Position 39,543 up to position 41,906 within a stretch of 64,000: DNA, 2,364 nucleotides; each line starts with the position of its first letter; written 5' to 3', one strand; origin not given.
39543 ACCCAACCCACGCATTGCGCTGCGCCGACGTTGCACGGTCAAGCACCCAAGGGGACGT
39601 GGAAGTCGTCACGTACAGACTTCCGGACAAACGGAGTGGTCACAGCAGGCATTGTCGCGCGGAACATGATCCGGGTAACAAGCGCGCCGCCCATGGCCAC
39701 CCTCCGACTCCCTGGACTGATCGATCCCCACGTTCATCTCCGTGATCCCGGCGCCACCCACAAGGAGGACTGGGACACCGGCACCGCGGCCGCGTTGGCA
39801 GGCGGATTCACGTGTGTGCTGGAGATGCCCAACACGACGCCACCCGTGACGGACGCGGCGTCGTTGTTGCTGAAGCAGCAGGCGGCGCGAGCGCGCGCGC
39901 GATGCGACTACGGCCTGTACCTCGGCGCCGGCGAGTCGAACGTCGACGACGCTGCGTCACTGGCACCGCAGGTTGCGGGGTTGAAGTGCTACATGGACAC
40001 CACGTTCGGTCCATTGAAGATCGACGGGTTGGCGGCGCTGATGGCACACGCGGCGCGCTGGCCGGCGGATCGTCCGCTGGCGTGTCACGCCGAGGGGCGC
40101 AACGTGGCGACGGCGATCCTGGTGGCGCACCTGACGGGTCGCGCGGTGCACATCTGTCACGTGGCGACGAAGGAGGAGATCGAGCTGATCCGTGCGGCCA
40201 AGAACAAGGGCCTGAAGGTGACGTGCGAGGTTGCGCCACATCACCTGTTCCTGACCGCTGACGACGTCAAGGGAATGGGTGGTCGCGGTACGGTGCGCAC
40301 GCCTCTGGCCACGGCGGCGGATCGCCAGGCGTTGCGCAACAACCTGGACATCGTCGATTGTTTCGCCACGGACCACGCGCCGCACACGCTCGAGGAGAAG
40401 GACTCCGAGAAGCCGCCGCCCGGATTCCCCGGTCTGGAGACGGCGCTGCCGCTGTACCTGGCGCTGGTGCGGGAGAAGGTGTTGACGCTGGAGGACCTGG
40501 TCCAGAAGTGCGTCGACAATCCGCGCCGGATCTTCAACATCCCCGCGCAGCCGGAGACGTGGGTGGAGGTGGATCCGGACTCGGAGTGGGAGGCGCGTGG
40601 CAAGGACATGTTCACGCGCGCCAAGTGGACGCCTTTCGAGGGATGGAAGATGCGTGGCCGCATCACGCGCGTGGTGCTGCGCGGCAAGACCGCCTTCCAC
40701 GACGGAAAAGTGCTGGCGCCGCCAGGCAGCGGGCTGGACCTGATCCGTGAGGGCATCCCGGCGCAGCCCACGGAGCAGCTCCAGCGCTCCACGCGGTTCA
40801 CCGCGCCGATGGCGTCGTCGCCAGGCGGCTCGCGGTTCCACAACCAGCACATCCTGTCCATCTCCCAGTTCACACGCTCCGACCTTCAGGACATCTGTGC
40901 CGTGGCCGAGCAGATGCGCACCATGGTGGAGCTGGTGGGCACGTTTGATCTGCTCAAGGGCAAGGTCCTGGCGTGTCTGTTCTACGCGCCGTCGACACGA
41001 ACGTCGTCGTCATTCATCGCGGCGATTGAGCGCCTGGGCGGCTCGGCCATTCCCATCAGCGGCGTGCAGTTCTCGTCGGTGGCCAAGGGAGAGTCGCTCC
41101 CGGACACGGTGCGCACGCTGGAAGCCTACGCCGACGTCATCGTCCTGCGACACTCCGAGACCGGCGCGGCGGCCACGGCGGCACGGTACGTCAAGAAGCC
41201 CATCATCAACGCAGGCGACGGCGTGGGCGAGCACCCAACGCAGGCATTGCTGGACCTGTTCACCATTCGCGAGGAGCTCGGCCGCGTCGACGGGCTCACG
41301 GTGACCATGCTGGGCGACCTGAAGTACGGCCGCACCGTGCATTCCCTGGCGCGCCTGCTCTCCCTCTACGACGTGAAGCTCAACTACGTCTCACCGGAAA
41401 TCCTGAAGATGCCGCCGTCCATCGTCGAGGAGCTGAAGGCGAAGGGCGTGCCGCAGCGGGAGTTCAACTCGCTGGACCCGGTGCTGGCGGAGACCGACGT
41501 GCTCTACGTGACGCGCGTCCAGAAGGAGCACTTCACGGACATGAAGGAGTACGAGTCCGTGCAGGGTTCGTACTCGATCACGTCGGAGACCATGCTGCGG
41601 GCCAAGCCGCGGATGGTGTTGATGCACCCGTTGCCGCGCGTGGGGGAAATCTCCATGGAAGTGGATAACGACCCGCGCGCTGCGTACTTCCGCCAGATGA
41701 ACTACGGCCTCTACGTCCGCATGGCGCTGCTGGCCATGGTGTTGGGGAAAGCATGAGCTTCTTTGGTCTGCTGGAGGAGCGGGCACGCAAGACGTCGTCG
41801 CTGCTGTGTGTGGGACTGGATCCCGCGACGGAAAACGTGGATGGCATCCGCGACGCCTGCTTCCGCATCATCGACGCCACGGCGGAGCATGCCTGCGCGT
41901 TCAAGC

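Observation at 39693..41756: In-frame DHOase-ATCase fusion (pyrC-pyrB) in CAD-like domain order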

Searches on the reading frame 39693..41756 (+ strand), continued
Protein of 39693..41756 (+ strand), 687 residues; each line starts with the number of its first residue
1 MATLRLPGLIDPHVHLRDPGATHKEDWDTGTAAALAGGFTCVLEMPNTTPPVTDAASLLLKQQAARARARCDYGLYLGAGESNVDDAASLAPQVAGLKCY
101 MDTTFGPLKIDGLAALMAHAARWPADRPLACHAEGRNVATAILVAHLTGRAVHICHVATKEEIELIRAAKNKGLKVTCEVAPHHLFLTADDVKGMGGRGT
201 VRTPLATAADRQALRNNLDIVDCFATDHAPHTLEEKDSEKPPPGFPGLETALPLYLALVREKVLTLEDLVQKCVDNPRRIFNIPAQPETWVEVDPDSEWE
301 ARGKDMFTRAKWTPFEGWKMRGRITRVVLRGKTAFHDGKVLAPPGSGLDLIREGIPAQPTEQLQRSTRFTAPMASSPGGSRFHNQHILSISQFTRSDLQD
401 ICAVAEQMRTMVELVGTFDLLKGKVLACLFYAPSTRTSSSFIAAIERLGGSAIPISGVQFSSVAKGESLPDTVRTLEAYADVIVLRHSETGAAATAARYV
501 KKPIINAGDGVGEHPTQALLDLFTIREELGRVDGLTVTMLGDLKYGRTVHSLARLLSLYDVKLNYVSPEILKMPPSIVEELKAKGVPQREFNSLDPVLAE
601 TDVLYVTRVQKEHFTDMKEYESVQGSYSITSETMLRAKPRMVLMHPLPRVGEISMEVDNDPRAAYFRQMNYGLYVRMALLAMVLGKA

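Call 55: search_solved_structures(query=L083:52-2037:-, max_evalue=1e-10)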
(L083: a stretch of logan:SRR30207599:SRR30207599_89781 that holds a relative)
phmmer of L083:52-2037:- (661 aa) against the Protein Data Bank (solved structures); distinct sequences matched with E-value up to 1e-10: 94 (the best 60 are shown).
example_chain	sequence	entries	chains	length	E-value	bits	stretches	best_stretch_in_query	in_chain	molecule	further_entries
28zu_E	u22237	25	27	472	5.6e-76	260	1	56-438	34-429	Eukaryotic translation initiation factor 2 subunit 3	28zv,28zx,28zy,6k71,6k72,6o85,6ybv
9h6y_B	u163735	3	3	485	6.7e-76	259.7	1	56-438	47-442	Eukaryotic translation initiation factor 2 subunit 3 | protein-synthesizing GTPase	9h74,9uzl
6o81_S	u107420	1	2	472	1.4e-75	258.6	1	55-438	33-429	Eukaryotic translation initiation factor 2 subunit 3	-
5k0y_S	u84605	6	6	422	1.3e-74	255.5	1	61-438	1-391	eukaryotic initiation factor 2 Gamma subunit (eIF2-Gamma) | Eukaryotic translation initiation factor 2 subunit 3 | Eukaryotic translation initiation factor 2 su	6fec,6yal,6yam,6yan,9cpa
8s8f_k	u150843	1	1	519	2.8e-70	241.1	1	53-430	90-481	Eukaryotic translation initiation factor 2 subunit gamma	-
6gsm_k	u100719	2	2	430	2.9e-70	241.1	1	56-430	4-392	Eukaryotic translation initiation factor 2 subunit gamma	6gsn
3j81_k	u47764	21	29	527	3e-70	241.1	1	53-430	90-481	eIF2 gamma | Eukaryotic translation initiation factor 2 subunit gamma | protein-synthesizing GTPase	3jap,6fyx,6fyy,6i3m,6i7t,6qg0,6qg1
1s0u_A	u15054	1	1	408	3.5e-69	237.5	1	58-448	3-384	Translation initiation factor 2 gamma subunit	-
7ase_5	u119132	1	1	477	4.3e-68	233.9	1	58-448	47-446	Eukaryotic translation initiation factor 2 subunit, putative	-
1kk0_A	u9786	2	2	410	1.3e-65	225.8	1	60-447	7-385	eIF2gamma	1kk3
1kjz_A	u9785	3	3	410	1.2e-64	222.6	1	60-447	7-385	eIF2gamma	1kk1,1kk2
2d74_A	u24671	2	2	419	2.5e-64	221.5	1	60-451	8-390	Translation initiation factor 2 gamma subunit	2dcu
4rcy_A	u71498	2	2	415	4.8e-56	194.1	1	63-444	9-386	Translation initiation factor 2 subunit gamma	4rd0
2pmd_A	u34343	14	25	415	9e-56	193.2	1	63-444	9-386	Translation initiation factor 2 gamma subunit | Translation initiation factor 2 subunit gamma | aIF2-gamma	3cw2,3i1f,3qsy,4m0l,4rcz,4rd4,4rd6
2aho_A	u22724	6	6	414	9e-56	193.2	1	63-444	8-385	Translation initiation factor 2 gamma subunit | Translation initiation factor 2 subunit gamma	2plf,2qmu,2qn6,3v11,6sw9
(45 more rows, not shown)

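Call 78: predict_structure(alignment_id=A1)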
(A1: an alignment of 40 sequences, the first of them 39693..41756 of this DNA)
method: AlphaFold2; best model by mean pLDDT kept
length: 687 residues; sequences in the alignment: 40
mean_pLDDT: 86.9   pTM: 0.63
mean pLDDT of the five models: 86.9, 86.7, 86.2, 84.7, 76.0
residues with pLDDT >= 90: 437; 70-90: 166; 50-70: 57; < 50: 27
segments of 3 or more residues with pLDDT < 50: 355-378
pLDDT, mean of each block of 10 residues (from residue 1): 88 78 75 95 85 88 91 95 93 95 71 89 95 90 94 93 97 96 89 70 78 95 83 64 71 95 96 98 95 95 82 85 96 96 95 47 29 40 94 95 94 88 92 84 94 72 63 82 92 92 91 87 96 97 90 96 96 95 97 93 93 87 87 92 83 89 92 96 93
secondary structure, 60 per line:
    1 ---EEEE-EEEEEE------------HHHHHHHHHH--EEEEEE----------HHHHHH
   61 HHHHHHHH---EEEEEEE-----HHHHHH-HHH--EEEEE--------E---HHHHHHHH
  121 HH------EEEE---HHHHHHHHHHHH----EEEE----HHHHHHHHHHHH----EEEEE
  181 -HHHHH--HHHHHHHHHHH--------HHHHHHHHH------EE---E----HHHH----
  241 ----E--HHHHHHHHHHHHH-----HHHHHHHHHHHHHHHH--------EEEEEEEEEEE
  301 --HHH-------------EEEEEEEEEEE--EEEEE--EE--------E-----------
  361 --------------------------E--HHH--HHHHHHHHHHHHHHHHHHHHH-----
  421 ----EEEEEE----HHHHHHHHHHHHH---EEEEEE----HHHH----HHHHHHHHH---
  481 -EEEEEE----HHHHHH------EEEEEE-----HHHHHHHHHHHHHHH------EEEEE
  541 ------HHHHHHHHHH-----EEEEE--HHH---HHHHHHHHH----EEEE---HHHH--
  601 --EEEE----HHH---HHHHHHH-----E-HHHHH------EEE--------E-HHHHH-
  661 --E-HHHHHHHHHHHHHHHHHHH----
elements in order: E4-7 E9-14 H27-36 E39-44 H55-68 E72-78 H84-89 E96-100 H113-122 E129-132 H136-147 E152-155 H160-171 E176-180 H182-186 H189-199 H208-216 H233-236 H248-260 H266-281 E290-300 E319-329 E332-336 H395-415 E425-430 H435-447 E451-456 H461-464 H469-477 E482-487 H492-497 E504-509 H515-529 E536-540 H547-556 E562-566 H575-583 E588-591 H595-598 E603-606 H617-623 H631-635 E642-644 H655-659 H665-683

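Call 80: fold_search(model_id=the predicted structure, library=pdb)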
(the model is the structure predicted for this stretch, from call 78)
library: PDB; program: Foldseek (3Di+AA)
matches with E <= 10: 1828; with E <= 0.001: 515
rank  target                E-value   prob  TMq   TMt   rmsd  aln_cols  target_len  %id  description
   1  6hff                  5.7e-44  1.00  0.50  0.95   1.3       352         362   55  Human dihydroorotase mutant F1563Y apo structure (released 2018-10-24)
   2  8pbr                  1.1e-43  1.00  0.50  0.95   1.2       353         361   54  Mutant R1475Q of the dihydroorotase domain of human CAD protein in apo form (released 2023-11-01)
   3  6hfd                  1.4e-43  1.00  0.50  0.94   1.3       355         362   55  Human dihydroorotase mutant F1563L apo structure (released 2018-10-24)
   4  6hfh                  1.9e-43  1.00  0.50  0.95   1.2       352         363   55  Human dihydroorotase mutant F1563A co-crystallized with carbamoyl aspartate at pH 7.0 (released 2018-10-24)
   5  8pbq                  1.9e-43  1.00  0.50  0.96   1.3       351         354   56  Mutant R1810Q of the dihydroorotase domain of human CAD protein bound to the substrates (released 2023-11-01)
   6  6hfi                  1.9e-43  1.00  0.50  0.95   1.3       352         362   55  Human dihydroorotase mutant F1563A apo structure (released 2018-10-24)
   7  6hfk                  2.0e-43  1.00  0.50  0.94   1.2       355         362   55  Human dihydroorotase mutant F1563L co-crystallized with carbamoyl aspartate at pH 6.5 (released 2018-10-24)
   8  9fs2                  2.1e-43  1.00  0.50  0.95   1.2       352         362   55  Mutant S1538A of the dihydroorotase domain of human CAD protein bound to substrate (released 2024-12-04)
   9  4c6n                  2.5e-43  1.00  0.50  0.93   1.3       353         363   55  Crystal structure of the dihydroorotase domain of human CAD E1637T mutant bound to substrate at pH 6.0 (released 2014-02-05)
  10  4c6i                  2.9e-43  1.00  0.50  0.94   1.2       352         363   55  Crystal structure of the dihydroorotase domain of human CAD bound to substrate at pH 7.0 (released 2014-01-08)
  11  6hfr                  3.4e-43  1.00  0.50  0.95   1.3       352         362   55  Human dihydroorotase mutant F1563Y co-crystallized with carbamoyl aspartate at pH 7.0 (released 2018-10-24)
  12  8pbp                  3.4e-43  1.00  0.50  0.95   1.3       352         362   55  Mutant R1785C of the dihydroorotase domain of human CAD protein bound to the substrate carbamoyl aspartate (released 2023-11-01)
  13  6hg1                  3.4e-43  1.00  0.50  0.92   1.4       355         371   54  Hybrid dihydroorotase domain of human CAD with E. coli flexible loop in apo state (released 2018-10-24)
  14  4c6e                  3.8e-43  1.00  0.50  0.94   1.2       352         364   55  Crystal structure of the dihydroorotase domain of human CAD bound to substrate at pH 5.5 (released 2014-02-05)
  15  8pbj                  4.7e-43  1.00  0.50  0.95   1.3       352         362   55  Mutant R1722W of the dihydroorotase domain of human CAD protein bound to the substrate carbamoyl aspartate (released 2023-11-01)
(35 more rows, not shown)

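Call 86: predict_structure(alignment_id=A2)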
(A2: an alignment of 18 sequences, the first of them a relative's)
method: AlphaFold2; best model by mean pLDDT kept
length: 330 residues; sequences in the alignment: 18
mean_pLDDT: 89.5   pTM: 0.87
mean pLDDT of the five models: 89.5, 88.7, 88.3, 88.0, 87.5
residues with pLDDT >= 90: 251; 70-90: 49; 50-70: 15; < 50: 15
segments of 3 or more residues with pLDDT < 50: 1-15
pLDDT, mean of each block of 10 residues (from residue 1): 34 47 85 95 95 93 95 89 96 89 70 92 95 93 96 84 97 97 93 95 98 95 97 95 97 89 91 95 94 91 95 95 91
secondary structure, 60 per line:
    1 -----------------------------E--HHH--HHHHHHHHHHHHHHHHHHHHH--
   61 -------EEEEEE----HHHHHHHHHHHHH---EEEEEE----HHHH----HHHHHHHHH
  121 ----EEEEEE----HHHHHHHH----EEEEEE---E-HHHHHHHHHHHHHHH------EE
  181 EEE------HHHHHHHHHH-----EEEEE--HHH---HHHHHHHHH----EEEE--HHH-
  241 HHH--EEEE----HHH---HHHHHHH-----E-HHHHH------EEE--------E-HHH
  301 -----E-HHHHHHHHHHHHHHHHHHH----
elements in order: H38-58 E68-73 H78-90 E94-99 H104-107 H112-120 E125-130 H135-142 E147-152 H158-172 E179-183 H190-199 E205-209 H218-226 E231-234 E246-249 H260-266 H274-278 E285-287 H308-326

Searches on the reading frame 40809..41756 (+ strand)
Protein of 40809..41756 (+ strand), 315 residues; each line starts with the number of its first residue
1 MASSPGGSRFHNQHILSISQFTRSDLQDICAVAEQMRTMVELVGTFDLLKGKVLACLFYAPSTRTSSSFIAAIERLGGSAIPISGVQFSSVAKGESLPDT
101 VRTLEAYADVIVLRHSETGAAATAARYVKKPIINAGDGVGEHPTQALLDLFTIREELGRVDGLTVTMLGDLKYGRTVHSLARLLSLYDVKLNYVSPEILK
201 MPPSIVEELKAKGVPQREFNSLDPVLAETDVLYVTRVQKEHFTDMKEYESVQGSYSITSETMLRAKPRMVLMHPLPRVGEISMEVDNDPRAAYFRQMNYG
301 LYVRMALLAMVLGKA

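Call 65: search_solved_structures(query=window:40809-41756:+, max_evalue=1e-90, show_alignments=1)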
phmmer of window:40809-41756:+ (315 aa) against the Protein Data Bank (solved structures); distinct sequences matched with E-value up to 1e-90: 6.
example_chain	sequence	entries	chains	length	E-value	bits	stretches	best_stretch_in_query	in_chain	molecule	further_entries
5g1n_A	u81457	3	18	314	4e-113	380.7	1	11-314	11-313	CAD PROTEIN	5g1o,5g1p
5nnn_A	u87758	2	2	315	3.7e-101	341.5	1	8-312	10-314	ctATC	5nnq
8bps_A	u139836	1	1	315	4.9e-101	341.1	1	8-312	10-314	Carbamoyl-phosphate synthase (glutamine-hydrolyzing)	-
8bpl_A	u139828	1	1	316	4.9e-101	341.1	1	8-312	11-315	Carbamoyl-phosphate synthase (glutamine-hydrolyzing)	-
1ml4_A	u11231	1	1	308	3.9e-100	338.1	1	13-313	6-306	Aspartate Transcarbamoylase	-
2rgw_A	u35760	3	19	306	1.9e-91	309.6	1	13-311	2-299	Aspartate carbamoyltransferase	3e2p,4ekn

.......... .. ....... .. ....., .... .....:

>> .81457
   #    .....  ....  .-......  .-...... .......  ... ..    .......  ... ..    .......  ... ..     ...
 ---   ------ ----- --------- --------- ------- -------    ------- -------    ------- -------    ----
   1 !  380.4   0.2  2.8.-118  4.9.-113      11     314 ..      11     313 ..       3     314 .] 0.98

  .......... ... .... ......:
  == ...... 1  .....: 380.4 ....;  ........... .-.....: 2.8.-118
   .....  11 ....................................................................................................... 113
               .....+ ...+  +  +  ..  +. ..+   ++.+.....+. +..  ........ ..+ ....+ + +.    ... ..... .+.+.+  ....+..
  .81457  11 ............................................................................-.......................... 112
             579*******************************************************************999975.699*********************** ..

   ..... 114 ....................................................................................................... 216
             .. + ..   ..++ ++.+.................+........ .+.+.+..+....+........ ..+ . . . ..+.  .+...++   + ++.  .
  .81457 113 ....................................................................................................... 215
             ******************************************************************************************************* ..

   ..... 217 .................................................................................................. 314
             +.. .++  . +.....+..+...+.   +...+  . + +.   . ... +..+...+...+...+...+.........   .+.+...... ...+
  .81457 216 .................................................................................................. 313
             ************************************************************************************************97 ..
